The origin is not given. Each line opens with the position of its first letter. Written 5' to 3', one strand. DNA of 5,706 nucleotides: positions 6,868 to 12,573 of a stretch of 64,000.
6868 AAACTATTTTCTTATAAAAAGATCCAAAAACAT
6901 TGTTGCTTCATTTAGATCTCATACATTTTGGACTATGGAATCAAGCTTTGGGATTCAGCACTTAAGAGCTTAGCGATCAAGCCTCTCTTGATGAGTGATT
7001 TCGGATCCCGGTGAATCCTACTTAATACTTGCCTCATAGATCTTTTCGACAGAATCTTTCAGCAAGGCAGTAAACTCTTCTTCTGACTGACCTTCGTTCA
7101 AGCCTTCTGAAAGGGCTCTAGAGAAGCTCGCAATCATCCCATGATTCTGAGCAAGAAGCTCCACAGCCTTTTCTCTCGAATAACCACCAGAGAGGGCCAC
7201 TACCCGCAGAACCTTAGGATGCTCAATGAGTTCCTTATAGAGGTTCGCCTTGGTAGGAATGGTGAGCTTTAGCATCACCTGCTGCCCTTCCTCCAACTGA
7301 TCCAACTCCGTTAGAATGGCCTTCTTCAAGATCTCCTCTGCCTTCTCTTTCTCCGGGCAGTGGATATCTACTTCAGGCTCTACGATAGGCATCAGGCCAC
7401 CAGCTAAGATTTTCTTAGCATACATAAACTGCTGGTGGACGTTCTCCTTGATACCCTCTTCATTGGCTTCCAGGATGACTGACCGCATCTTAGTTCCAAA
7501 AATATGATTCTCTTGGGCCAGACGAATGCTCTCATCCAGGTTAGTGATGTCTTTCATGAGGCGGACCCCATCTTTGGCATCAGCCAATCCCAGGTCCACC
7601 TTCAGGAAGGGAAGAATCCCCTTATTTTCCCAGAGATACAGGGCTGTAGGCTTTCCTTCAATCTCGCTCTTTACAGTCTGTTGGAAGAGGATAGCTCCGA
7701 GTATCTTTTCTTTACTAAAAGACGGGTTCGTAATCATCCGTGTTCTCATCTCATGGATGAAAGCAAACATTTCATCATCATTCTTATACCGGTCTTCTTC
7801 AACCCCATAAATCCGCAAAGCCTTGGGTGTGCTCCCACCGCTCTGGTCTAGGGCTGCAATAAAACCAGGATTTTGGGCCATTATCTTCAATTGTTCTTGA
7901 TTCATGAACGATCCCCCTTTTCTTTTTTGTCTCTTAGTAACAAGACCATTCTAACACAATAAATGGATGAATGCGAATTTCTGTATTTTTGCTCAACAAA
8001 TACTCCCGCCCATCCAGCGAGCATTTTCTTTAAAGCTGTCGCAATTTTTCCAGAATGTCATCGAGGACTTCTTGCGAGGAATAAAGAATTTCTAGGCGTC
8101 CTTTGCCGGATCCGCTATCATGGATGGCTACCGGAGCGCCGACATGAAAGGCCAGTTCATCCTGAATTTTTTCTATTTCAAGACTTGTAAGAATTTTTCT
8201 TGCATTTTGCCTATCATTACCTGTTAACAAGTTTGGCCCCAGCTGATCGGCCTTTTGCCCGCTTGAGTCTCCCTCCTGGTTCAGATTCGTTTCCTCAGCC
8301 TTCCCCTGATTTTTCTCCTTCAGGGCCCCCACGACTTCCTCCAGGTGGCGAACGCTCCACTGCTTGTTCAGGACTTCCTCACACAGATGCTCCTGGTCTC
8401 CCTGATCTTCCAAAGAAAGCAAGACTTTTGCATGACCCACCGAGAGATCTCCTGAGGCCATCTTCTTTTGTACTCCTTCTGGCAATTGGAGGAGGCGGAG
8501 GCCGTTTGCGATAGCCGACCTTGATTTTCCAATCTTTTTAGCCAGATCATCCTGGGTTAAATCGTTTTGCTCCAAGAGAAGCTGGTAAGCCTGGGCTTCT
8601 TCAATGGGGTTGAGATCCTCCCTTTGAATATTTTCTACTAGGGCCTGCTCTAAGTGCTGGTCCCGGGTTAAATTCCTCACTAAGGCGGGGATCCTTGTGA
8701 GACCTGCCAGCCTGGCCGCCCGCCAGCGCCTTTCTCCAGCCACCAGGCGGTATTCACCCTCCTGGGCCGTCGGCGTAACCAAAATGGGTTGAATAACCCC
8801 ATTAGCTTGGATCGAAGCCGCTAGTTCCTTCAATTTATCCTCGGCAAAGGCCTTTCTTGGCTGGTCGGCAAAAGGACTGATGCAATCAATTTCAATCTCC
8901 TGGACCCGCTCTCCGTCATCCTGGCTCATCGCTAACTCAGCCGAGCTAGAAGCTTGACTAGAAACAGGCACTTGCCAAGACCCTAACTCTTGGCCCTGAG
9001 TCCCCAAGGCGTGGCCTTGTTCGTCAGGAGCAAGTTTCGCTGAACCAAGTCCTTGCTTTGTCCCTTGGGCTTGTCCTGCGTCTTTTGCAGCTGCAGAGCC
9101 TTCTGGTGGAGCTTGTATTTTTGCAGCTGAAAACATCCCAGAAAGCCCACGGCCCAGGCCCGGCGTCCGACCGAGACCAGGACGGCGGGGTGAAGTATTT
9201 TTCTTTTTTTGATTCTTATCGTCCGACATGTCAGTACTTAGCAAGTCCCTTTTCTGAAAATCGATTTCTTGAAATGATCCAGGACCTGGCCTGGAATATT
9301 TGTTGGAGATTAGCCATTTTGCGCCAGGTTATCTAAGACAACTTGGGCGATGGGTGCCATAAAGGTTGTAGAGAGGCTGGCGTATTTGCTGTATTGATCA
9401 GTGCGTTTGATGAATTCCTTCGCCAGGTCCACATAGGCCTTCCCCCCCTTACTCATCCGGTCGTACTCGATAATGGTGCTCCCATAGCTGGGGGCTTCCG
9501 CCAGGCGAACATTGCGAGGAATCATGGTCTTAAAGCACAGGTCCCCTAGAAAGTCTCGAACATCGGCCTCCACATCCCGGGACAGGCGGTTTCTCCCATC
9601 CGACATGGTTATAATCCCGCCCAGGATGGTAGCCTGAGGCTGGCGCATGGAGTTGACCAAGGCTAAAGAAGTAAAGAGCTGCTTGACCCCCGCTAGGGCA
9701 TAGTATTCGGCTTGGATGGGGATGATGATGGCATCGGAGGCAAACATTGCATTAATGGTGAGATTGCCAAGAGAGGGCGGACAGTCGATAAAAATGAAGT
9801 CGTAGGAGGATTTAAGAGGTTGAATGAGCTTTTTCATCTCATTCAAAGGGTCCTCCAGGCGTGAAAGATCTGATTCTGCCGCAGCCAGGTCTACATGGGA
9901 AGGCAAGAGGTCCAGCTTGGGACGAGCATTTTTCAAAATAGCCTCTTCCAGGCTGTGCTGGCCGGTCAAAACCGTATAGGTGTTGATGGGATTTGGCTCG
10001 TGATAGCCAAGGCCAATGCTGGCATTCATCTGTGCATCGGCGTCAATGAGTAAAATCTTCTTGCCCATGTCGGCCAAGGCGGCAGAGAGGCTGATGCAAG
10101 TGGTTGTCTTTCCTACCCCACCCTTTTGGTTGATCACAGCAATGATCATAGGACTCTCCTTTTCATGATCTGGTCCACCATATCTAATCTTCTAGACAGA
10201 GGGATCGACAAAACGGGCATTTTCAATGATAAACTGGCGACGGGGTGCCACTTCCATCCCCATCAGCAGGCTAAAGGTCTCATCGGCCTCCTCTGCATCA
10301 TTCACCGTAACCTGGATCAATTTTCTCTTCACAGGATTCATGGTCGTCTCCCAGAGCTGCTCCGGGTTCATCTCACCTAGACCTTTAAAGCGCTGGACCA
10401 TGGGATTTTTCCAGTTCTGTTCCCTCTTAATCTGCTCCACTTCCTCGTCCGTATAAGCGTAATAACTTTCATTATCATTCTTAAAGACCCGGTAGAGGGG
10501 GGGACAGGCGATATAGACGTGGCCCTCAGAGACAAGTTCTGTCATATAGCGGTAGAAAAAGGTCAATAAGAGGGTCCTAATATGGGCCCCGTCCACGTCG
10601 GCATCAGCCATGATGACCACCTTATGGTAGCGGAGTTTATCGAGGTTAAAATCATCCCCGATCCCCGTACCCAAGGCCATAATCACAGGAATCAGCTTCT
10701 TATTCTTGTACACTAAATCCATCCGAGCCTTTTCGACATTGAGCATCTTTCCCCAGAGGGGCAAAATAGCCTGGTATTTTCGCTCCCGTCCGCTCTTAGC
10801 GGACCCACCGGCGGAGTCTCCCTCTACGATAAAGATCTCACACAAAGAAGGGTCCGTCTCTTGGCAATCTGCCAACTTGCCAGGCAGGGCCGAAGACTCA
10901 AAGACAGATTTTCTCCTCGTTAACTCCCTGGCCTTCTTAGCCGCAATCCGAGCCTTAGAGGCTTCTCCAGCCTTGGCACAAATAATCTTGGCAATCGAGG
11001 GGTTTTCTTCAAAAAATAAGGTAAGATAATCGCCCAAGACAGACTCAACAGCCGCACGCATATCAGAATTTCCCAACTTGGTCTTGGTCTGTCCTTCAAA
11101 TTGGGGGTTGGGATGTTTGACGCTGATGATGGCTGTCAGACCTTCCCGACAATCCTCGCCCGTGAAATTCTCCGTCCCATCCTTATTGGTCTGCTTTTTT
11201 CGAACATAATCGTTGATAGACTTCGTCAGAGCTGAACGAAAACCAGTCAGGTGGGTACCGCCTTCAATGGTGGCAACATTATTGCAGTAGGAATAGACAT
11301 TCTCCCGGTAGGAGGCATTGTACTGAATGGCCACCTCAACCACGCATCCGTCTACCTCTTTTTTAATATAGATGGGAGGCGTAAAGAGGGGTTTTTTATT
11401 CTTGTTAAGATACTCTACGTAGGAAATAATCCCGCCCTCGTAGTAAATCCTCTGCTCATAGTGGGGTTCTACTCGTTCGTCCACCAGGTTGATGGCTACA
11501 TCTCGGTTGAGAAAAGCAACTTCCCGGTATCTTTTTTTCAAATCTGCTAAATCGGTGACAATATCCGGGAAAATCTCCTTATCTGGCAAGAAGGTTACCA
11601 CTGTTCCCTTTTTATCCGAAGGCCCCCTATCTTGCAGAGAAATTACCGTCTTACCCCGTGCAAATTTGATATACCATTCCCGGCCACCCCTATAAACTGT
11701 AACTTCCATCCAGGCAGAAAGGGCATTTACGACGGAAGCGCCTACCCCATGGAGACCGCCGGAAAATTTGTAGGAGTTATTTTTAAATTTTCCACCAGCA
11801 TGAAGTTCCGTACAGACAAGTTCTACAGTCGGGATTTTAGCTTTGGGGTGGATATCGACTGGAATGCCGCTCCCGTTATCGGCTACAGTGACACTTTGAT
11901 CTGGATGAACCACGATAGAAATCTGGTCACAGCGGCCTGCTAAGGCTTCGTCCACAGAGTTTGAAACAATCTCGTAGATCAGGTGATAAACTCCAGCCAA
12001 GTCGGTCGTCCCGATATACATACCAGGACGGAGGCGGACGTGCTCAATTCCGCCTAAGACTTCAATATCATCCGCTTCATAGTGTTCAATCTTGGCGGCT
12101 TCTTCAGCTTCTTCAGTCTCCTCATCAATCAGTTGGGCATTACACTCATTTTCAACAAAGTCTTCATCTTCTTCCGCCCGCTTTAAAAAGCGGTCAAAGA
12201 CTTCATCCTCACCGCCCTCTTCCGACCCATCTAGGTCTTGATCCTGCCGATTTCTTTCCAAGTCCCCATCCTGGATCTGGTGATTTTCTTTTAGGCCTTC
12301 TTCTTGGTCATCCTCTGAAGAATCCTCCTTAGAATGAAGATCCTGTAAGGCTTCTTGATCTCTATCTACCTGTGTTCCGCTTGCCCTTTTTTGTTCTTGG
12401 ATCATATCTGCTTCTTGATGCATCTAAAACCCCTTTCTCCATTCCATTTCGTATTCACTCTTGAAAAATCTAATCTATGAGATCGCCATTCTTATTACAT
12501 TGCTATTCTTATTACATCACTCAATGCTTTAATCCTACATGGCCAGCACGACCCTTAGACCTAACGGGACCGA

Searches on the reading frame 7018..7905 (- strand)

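Call 19: search_protein_families(library=pfam, proteins=[window:7018-7905:-])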
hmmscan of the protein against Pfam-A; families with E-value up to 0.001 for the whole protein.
window:7018-7905:- (295 aa): 1 family
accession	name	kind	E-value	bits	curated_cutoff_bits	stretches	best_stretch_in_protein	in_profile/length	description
PF00274.25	Glycolytic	-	1.9e-08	33.9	22.2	1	7-212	8-210/349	Fructose-bisphosphate aldolase class-I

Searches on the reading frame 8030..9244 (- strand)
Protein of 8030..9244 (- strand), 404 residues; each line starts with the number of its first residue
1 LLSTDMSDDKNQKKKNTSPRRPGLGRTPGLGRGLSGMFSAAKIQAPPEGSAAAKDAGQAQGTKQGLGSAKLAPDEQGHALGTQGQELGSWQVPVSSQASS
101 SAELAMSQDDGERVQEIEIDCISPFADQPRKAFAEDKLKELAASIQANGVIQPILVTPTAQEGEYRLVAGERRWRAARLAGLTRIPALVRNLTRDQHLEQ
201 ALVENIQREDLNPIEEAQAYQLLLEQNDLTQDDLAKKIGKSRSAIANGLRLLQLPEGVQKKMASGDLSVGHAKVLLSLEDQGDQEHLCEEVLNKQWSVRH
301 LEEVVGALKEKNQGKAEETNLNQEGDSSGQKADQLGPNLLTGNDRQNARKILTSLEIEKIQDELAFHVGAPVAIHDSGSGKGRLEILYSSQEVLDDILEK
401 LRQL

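Call 19: search_protein_families(library=pfam, proteins=[window:8030-9244:-])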
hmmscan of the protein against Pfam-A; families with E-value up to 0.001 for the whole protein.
window:8030-9244:- (404 aa): 5 families
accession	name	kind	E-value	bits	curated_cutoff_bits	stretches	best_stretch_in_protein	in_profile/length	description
PF17762.8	HTH_ParB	-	2.1e-37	127.8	22.6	1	209-309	1-101/102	ParB HTH domain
PF02195.25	ParB_N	-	2e-32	111.5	26.3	1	113-207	2-95/95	ParB N-terminal domain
PF23552.2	ParB_C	-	1.1e-11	44.4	23.8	1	356-402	4-50/50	ParB dimerisation domain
PF01381.28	HTH_3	-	0.00012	22.5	23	1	223-246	4-27/55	Helix-turn-helix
PF01978.25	TrmB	-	0.00054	20.2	25.6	0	216-253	10-47/68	Sugar-specific transcriptional regulator TrmB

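Call 58: search_protein_families(library=ncbifam, proteins=[window:8030-9244:-], max_evalue=0.00001)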
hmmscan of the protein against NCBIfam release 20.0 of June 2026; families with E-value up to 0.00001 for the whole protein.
window:8030-9244:- (404 aa): 7 families
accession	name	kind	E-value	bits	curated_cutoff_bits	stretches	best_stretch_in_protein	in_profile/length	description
TIGR04285.1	nucleoid_noc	exception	1.3e-69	234.4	315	1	114-318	2-204/255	nucleoid occlusion protein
TIGR00180.1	parB_part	domain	4.6e-59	199.3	58.45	1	112-289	3-183/186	ParB/RepB/Spo0J family partition protein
TIGR03734.1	PRTRC_parB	hypoth_equivalog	1.1e-38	133.2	278.6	1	128-308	7-189/555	PRTRC system ParB family protein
TIGR03454.1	partition_RepB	equivalog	3.3e-18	66.1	201.5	1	94-262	44-212/325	plasmid partitioning protein RepB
NF010406.0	PRK13832.1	subfamily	4.1e-15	55.3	640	1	126-288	16-179/578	plasmid partitioning protein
NF010440.0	PRK13866.1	equivalog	4.9e-11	42.4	522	1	94-227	45-178/336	plasmid partitioning protein RepB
NF053625.1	SerKinSerKArch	equivalog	8.8e-07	28.3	380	1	130-195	27-93/244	ADP-dependent L-serine kinase SerK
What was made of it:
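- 8030..9244 (-): parB (ParB_N, HTH_ParB and ParB_C domains), the presumed reader of the parS sites. calls 19, 58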

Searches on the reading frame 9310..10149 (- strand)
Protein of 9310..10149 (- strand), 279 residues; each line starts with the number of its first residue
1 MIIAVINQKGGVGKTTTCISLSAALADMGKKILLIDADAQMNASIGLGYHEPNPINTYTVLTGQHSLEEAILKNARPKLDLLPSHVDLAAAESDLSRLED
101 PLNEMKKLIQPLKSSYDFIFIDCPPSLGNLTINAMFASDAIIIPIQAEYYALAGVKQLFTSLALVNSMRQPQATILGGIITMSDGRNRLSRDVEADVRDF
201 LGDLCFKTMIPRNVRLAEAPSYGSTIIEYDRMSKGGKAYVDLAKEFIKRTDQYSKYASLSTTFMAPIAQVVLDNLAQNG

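Call 19: search_protein_families(library=pfam, proteins=[window:9310-10149:-])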
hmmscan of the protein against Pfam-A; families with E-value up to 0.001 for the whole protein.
window:9310-10149:- (279 aa): 8 families
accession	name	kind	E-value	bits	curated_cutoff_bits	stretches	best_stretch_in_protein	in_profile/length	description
PF13614.12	AAA_31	-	3.6e-58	196.8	27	1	2-170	3-172/177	AAA domain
PF01656.29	CbiA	-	9.3e-23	81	25.4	1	3-226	1-125/125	CobQ/CobB/MinD/ParA nucleotide binding domain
PF09140.17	MipZ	-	2.4e-12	47.2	20.7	2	2-41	2-41/262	ATPase MipZ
PF06564.18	CBP_BcsQ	-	1.4e-10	41.6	21.3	1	2-151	3-151/234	Cellulose biosynthesis protein BcsQ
PF00142.24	Fer4_NifH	-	6.1e-10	39.5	25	1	6-43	5-42/271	4Fe-4S iron sulfur cluster binding proteins, NifH/frxC family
PF10609.15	ParA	-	1.3e-09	38.3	27.1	1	2-38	5-41/246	NUBPL iron-transfer P-loop NTPase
PF02374.21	ArsA_ATPase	-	4.5e-06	26.5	24.3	1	5-39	5-39/305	Anion-transporting ATPase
PF07015.17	VirC1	-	0.00017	21.4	24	1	3-39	4-40/231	VirC1 protein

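Call 58: search_protein_families(library=ncbifam, proteins=[window:9310-10149:-], max_evalue=0.00001)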
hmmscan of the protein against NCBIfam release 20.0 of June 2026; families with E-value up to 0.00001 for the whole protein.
window:9310-10149:- (279 aa): 24 families
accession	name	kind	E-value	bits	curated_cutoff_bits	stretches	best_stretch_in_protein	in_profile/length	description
NF041546.1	ParA_partition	equivalog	7.1e-32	110.6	180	2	2-45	1-44/203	ParA family partition ATPase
TIGR01969.1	minD_arch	subfamily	5.3e-30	104.4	201.75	1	1-253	1-237/251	cell division ATPase MinD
NF041283.1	PrgP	equivalog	1.2e-25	90.5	400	1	2-257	4-268/297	ParA superfamily DNA segregation protein PrgP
TIGR01968.1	minD_bact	equivalog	7.9e-24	84.4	212.9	1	2-269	3-259/261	septum site-determining protein MinD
TIGR03453.1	partition_RepA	equivalog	1.4e-21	76.8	348.45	1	2-162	106-281/387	plasmid partitioning protein RepA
NF010259.0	PRK13705.1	equivalog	1.3e-17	63.9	725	1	2-209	108-331/388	plasmid-partitioning protein SopA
TIGR03371.1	cellulose_yhjQ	equivalog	1.1e-15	57.8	157.85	1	2-243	3-238/246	cellulose biosynthesis protein BcsQ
TIGR01007.1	eps_fam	subfamily_domain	4.9e-13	49.1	108.05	1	3-149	20-162/204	polysaccharide biosynthesis tyrosine autokinase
NF010443.0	PRK13869.1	subfamily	5.9e-13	48.4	446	1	2-159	123-295/405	plasmid-partitioning protein RepA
NF008079.0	PRK10818.1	equivalog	7.1e-13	48.5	508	1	2-247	4-247/270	septum site-determining protein MinD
TIGR01287.1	nifH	equivalog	8.1e-11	41.7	394.35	0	6-43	5-42/275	nitrogenase iron protein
NF033200.1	F430_CfbC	exception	7.1e-10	38.7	402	0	6-47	5-46/260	Ni-sirohydrochlorin a,c-diamide reductive cyclase ATP-dependent reductase subunit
NF047398.1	AAA_KGGVGR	domain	1.1e-09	38.9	90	1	2-38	4-40/190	KGGVGR-motif variant AAA ATPase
NF009701.0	PRK13230.1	subfamily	2e-09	36.9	350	1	6-51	6-51/291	nitrogenase reductase-like protein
NF008568.0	PRK11519.1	equivalog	1.3e-08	33.5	1068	1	10-163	536-681/720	tyrosine-protein kinase Wzc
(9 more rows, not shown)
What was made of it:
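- On Chromosomal parS centromere (ParABS): ParA-type ATPase at 9310-10149 (calls 19, 58).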

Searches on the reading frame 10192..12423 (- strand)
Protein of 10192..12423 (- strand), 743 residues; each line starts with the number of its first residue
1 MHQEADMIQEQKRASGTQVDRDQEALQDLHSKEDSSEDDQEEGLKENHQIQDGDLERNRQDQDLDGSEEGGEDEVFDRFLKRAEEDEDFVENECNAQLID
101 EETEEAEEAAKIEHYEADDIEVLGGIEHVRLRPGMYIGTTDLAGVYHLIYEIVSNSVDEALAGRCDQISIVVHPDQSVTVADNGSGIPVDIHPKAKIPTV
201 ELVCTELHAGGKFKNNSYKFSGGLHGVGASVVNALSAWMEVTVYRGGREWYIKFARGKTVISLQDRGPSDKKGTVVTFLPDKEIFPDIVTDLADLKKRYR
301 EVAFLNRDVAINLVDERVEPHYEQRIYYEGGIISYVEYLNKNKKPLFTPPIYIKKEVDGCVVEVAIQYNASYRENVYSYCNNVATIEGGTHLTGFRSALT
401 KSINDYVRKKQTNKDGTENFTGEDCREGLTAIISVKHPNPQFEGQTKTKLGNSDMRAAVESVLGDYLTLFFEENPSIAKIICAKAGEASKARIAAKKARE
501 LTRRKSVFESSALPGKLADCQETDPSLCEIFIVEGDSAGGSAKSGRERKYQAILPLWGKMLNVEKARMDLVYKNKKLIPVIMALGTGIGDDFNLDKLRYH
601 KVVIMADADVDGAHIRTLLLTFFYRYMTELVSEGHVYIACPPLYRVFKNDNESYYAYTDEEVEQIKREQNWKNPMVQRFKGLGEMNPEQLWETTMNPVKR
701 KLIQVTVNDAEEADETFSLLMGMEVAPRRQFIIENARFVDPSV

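Call 9: search_protein_families(library=pfam, proteins=[window:10192-12423:-])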
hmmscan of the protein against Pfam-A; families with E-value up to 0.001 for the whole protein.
window:10192-12423:- (743 aa): 4 families
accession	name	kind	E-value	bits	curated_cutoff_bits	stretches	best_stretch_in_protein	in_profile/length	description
PF00204.31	DNA_gyraseB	-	1.6e-61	207.2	27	1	331-500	1-172/173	DNA gyrase B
PF00986.26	DNA_gyraseB_C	-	1.1e-29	102.7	29.8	1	673-732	3-62/63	DNA gyrase B subunit, carboxyl terminus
PF01751.28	Toprim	-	1.5e-17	64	23.1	1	529-639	1-94/96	Toprim domain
PF02518.31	HATPase_c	-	7.7e-16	59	26.4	1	141-282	2-109/111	Histidine kinase-, DNA gyrase B-, and HSP90-like ATPase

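Call 49: find_homologous_proteins(query=window:10192-12423:-, max_evalue=1e-50)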
Query window:10192-12423:- (743 aa): 8000 proteins with E <= 1e-50 among 8000 candidates; the best 120 are listed.
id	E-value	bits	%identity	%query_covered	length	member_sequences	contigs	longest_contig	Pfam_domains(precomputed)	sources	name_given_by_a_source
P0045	0.0e+0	1695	100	100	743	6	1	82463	PF00986.27,PF02518.32,PF01751.29,PF00204.32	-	-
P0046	0.0e+0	1108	73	87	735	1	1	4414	PF00986.27,PF02518.32,PF01751.29,PF00204.32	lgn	-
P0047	3.8e-286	969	65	88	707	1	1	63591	PF00986.27,PF02518.32,PF01751.29,PF00204.32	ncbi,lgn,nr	ncbi:MAG: DNA topoisomerase (ATP-hydrolyzing) subunit B [Eubacteriales bacterium]|nr:DNA topoisomera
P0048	1.8e-280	951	62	90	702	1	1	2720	PF00986.27,PF02518.32,PF01751.29,PF00204.32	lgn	-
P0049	8.1e-280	949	63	90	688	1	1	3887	PF00986.27,PF02518.32,PF01751.29,PF00204.32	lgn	-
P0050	8.7e-280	948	63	90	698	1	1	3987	PF00986.27,PF02518.32,PF01751.29,PF00204.32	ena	-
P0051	2.0e-279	947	65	88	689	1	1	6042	PF00986.27,PF02518.32,PF01751.29,PF00204.32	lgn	-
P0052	4.9e-279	946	62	90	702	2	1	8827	PF00986.27,PF02518.32,PF01751.29,PF00204.32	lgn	-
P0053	5.9e-279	946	63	90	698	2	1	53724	PF00986.27,PF02518.32,PF01751.29,PF00204.32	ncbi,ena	-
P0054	6.5e-279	946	64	88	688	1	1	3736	PF00986.27,PF02518.32,PF01751.29,PF00204.32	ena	-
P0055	8.7e-279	945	64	88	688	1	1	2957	PF00986.27,PF02518.32,PF01751.29,PF00204.32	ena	-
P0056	1.1e-278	945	63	90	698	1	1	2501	PF00986.27,PF02518.32,PF01751.29,PF00204.32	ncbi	-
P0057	3.5e-278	943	64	89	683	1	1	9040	PF00986.27,PF02518.32,PF01751.29,PF00204.32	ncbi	-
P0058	5.6e-278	942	61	90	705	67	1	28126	PF00986.27,PF02518.32,PF01751.29,PF00204.32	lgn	-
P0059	7.5e-278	942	65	84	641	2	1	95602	PF00986.27,PF02518.32,PF01751.29,PF00204.32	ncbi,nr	ncbi:MAG: DNA topoisomerase (ATP-hydrolyzing) subunit B [Eubacteriales bacterium]|nr:DNA topoisomera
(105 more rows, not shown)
